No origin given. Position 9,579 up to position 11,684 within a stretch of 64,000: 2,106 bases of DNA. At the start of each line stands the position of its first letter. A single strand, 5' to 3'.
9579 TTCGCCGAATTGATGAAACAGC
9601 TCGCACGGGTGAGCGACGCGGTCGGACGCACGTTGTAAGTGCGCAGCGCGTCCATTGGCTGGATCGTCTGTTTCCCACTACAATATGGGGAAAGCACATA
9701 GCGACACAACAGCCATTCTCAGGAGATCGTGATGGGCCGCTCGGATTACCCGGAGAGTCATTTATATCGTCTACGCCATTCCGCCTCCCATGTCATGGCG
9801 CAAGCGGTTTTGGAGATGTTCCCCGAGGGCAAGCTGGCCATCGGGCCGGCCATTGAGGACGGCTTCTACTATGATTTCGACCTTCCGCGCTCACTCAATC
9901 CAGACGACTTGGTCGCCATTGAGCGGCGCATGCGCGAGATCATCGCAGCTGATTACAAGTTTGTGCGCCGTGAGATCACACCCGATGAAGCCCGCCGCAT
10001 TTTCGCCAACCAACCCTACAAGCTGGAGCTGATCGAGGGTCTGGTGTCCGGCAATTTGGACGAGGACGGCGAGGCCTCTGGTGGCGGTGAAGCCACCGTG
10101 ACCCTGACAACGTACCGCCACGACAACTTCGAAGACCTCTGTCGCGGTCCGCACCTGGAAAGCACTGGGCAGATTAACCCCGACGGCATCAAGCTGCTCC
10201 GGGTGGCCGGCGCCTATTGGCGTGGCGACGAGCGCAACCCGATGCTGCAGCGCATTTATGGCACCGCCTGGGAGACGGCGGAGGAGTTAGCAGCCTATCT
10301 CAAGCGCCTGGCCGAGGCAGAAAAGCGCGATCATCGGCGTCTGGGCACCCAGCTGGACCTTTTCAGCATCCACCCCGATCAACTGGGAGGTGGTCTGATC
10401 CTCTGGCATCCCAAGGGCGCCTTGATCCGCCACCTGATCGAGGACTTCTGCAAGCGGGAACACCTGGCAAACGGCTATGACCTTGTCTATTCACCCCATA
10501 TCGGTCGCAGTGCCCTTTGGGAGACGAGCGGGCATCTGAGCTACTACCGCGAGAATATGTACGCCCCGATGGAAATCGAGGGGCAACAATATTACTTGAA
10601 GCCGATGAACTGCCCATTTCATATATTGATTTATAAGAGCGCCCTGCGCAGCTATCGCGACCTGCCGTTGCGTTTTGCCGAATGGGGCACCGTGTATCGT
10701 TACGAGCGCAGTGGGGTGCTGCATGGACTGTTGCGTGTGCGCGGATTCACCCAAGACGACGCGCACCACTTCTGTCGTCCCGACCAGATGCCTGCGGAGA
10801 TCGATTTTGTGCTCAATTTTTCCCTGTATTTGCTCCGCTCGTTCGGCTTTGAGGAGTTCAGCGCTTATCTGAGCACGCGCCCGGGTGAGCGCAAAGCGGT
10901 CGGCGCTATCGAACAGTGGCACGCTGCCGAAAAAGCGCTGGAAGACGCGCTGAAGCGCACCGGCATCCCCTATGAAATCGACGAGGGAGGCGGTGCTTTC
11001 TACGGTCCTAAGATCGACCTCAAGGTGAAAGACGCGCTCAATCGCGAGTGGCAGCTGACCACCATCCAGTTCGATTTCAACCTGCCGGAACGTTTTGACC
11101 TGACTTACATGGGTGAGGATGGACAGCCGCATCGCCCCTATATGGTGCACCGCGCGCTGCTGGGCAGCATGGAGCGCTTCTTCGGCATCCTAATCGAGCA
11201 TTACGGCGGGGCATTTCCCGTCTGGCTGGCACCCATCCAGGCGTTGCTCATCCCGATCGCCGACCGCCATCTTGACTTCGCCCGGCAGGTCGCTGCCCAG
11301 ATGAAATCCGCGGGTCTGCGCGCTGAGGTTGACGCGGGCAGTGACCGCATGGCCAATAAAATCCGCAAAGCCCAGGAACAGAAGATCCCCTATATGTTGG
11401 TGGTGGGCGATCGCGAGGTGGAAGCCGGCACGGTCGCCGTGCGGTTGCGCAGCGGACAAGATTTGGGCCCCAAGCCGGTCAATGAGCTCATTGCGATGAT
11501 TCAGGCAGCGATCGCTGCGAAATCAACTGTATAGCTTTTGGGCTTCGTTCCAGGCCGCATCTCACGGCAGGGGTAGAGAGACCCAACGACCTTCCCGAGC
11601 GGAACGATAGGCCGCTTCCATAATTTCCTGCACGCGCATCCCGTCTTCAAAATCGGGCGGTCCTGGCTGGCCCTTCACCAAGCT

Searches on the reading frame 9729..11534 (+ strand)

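Call 29: search_protein_families(library=pfam, proteins=[window:9729-11534:+], max_evalue=0.0001)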
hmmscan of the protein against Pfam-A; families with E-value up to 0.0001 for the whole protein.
window:9729-11534:+ (601 aa): 3 families
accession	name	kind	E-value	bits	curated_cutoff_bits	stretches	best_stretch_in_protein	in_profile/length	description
PF00587.30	tRNA-synt_2b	-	1.7e-44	152.5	29.3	1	284-492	6-179/179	tRNA synthetase class II core domain (G, H, P, S and T)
PF03129.25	HGTP_anticodon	-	2.2e-21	76.2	21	1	504-593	1-93/94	Anticodon binding domain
PF07973.19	tRNA_SAD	-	2.7e-11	43.7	24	1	127-177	2-44/44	Threonyl and Alanyl tRNA synthetase second additional domain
